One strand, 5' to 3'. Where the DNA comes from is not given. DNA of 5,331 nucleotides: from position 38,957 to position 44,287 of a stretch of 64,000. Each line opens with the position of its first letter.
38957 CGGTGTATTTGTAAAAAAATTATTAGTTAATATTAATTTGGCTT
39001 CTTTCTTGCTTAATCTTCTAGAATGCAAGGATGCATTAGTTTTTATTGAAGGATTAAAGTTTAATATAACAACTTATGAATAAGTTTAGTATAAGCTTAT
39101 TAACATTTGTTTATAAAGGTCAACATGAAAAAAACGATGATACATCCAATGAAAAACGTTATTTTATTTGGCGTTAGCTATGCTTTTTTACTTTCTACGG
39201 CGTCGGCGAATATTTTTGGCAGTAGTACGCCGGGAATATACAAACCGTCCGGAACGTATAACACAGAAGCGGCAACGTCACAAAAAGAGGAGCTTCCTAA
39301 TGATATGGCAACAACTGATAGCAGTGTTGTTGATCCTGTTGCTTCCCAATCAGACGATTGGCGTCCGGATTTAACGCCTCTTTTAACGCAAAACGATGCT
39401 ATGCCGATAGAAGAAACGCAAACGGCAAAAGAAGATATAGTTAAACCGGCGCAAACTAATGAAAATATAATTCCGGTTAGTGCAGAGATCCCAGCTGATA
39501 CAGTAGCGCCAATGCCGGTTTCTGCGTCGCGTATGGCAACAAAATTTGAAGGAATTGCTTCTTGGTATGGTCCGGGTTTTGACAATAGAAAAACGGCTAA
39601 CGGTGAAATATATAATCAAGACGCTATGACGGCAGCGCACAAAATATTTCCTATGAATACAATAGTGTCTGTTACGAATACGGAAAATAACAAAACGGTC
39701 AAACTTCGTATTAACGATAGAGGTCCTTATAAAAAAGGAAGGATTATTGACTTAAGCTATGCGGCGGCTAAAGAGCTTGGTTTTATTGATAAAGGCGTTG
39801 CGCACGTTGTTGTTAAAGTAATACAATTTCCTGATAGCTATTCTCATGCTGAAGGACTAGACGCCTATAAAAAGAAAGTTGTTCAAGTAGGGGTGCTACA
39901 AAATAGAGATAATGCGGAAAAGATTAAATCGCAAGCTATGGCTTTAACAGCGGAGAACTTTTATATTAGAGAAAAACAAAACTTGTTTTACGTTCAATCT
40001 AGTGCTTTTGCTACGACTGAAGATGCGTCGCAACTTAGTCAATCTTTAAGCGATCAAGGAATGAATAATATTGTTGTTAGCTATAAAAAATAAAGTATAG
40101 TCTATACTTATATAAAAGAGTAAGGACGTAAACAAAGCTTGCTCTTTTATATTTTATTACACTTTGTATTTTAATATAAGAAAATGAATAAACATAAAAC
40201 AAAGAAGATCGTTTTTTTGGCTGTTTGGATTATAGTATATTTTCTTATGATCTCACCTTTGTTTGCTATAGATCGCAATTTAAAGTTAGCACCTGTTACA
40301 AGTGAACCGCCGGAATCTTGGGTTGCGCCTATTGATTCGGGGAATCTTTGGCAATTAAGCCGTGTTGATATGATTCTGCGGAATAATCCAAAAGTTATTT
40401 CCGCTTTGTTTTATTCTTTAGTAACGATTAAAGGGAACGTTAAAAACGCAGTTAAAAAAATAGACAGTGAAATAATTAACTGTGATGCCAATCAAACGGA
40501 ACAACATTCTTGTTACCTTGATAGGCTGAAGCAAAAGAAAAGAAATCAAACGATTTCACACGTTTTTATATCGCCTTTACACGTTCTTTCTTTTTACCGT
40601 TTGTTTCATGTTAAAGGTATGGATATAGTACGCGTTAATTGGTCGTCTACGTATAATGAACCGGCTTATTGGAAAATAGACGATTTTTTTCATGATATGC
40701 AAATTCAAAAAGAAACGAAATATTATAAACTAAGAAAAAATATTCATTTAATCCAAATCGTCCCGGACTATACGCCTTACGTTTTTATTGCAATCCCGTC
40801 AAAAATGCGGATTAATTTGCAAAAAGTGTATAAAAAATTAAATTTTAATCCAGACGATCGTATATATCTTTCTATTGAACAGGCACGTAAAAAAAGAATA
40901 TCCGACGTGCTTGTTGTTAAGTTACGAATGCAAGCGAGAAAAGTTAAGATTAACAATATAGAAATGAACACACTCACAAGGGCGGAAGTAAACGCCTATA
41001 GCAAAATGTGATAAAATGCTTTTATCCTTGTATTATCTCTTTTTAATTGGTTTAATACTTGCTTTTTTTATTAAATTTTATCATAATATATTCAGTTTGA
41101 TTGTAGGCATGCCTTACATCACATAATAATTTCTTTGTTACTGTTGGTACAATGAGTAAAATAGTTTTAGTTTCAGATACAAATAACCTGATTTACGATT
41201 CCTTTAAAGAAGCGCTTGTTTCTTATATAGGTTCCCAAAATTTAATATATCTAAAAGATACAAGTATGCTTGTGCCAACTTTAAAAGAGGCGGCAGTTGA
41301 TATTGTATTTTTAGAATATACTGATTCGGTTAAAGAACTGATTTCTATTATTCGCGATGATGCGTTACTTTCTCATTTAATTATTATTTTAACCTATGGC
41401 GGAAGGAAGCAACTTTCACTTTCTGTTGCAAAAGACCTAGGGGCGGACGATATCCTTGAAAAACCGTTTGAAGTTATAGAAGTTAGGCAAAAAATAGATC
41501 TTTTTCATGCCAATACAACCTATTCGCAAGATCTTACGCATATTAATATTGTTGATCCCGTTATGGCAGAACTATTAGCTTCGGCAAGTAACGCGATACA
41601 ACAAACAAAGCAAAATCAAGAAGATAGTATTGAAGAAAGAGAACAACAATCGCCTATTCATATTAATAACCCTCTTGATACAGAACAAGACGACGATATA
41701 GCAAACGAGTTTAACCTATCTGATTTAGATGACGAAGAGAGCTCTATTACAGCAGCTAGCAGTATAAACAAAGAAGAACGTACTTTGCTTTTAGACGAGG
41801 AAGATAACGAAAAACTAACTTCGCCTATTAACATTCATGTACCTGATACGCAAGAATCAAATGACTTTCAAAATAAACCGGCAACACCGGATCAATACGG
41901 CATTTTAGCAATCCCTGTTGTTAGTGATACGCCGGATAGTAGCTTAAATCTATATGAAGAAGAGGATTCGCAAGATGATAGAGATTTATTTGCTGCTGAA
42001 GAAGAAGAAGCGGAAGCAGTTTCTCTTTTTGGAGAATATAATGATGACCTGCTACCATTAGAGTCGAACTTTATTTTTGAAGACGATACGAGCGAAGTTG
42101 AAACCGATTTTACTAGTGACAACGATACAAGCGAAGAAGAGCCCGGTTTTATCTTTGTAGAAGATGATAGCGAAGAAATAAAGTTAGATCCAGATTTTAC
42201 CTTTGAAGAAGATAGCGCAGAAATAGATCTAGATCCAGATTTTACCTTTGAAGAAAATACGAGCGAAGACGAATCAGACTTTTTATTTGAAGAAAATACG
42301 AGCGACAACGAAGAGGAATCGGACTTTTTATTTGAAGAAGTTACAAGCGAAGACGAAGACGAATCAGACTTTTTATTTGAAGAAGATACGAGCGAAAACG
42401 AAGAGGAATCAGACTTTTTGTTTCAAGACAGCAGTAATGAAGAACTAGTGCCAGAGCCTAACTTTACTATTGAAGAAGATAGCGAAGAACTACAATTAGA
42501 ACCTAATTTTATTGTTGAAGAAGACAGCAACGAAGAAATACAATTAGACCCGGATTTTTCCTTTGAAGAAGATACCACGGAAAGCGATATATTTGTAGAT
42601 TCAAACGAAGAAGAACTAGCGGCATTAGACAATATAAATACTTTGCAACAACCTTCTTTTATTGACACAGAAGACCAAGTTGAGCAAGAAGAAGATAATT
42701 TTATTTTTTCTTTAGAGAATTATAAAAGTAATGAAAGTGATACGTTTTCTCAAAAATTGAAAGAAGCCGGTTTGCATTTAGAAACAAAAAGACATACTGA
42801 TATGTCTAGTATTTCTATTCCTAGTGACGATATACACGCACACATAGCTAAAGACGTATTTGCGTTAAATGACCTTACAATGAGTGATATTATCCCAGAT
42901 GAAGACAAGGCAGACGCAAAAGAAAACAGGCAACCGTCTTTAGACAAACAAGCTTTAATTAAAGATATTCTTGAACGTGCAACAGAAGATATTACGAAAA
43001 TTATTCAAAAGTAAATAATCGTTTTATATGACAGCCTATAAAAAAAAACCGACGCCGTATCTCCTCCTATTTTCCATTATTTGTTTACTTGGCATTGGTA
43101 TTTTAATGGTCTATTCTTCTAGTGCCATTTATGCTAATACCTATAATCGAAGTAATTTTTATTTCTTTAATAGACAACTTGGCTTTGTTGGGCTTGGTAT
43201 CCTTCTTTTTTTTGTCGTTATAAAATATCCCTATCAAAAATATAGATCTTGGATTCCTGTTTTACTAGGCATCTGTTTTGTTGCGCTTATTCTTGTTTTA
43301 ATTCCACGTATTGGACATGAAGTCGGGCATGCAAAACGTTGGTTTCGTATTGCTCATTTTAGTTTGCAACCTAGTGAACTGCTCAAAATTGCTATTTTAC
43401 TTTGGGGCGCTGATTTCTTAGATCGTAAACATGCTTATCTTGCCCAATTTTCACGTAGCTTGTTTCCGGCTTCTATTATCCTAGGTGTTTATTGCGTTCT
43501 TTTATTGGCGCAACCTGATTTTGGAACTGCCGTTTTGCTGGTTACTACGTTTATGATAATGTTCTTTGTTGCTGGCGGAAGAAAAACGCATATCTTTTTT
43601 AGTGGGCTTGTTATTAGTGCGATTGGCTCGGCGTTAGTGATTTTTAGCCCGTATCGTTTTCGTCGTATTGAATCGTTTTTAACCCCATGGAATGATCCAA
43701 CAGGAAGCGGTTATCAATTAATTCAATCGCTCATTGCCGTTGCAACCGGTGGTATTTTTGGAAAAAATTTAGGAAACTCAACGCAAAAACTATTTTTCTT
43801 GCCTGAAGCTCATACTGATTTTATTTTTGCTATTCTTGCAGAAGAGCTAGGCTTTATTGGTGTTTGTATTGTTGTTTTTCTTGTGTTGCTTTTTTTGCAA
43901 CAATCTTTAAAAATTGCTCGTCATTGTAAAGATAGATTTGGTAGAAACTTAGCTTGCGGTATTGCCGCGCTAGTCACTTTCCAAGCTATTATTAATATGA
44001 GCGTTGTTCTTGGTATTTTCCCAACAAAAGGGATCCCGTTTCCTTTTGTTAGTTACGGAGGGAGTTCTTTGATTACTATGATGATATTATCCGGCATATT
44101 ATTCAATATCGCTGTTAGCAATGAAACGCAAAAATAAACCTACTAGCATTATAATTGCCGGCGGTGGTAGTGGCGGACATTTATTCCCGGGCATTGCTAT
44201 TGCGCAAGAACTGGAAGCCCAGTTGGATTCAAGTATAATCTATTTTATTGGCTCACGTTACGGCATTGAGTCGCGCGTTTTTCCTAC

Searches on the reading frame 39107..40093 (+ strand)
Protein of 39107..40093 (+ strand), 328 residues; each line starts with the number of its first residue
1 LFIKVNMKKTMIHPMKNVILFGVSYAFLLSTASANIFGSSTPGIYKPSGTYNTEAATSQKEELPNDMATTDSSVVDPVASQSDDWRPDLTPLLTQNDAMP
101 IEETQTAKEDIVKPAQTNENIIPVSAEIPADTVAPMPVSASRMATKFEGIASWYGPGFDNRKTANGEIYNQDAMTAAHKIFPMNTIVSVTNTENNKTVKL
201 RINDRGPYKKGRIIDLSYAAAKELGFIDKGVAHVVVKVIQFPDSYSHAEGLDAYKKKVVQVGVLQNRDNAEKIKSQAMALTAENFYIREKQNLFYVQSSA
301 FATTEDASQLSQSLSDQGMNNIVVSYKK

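Call 7: search_protein_families(library=ncbifam, proteins=[window:39107-40093:+])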
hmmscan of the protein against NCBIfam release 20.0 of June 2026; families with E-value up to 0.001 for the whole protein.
window:39107-40093:+ (328 aa): 3 families
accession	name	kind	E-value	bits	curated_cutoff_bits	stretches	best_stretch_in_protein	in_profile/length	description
TIGR00413.1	rlpA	subfamily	4e-48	164.1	82.15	1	149-323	1-173/208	septal ring lytic transglycosylase RlpA family protein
NF047735.1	MPL36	exception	5.9e-43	147.6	430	2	133-247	76-192/305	RlpA family plasminogen-binding lipoprotein MPL36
NF007953.1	PRK10672.1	equivalog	2.3e-25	89.9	201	1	148-229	79-160/362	endolytic peptidoglycan transglycosylase RlpA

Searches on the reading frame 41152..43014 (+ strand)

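Call 7: search_protein_families(library=ncbifam, proteins=[window:41152-43014:+])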
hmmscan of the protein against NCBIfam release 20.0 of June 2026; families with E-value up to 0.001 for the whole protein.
window:41152-43014:+ (620 aa): 2 families
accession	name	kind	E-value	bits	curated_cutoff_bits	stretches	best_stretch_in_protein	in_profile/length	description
NF008034.0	PRK10766.1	equivalog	0.00017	21.2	275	1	32-112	30-110/231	two-component system response regulator TorR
NF010430.0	PRK13856.1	equivalog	0.00067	19.4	344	0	29-115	26-113/241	two-component response regulator VirG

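Call 23: search_protein_families(library=pfam, proteins=[window:41152-43014:+], max_evalue=0.001)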
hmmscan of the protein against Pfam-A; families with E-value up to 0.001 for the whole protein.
window:41152-43014:+ (620 aa): 0 families

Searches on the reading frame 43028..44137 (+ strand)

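Call 7: search_protein_families(library=ncbifam, proteins=[window:43028-44137:+])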
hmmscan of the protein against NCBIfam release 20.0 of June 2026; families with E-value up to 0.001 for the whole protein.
window:43028-44137:+ (369 aa): 6 families
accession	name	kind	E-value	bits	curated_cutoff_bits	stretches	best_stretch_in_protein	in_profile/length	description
TIGR02614.1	ftsW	equivalog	4.9e-123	410.7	337.5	1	11-363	2-355/357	putative lipid II flippase FtsW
TIGR02615.1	spoVE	exception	3.3e-110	368.9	448.8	1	11-362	2-353/354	stage V sporulation protein E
TIGR02210.1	rodA_shape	equivalog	9.1e-96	321.1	336.7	1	11-364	2-355/357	rod shape-determining protein RodA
NF008042.0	PRK10774.1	equivalog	2.8e-78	263.7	493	1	12-361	38-388/405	cell division protein FtsW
NF008060.0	PRK10794.1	equivalog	7.3e-61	206.1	590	1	15-362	16-360/370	peptidoglycan glycosyltransferase MrdB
NF037961.1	RodA_shape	subfamily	1.3e-48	166.3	150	2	226-360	271-406/415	rod shape-determining protein RodA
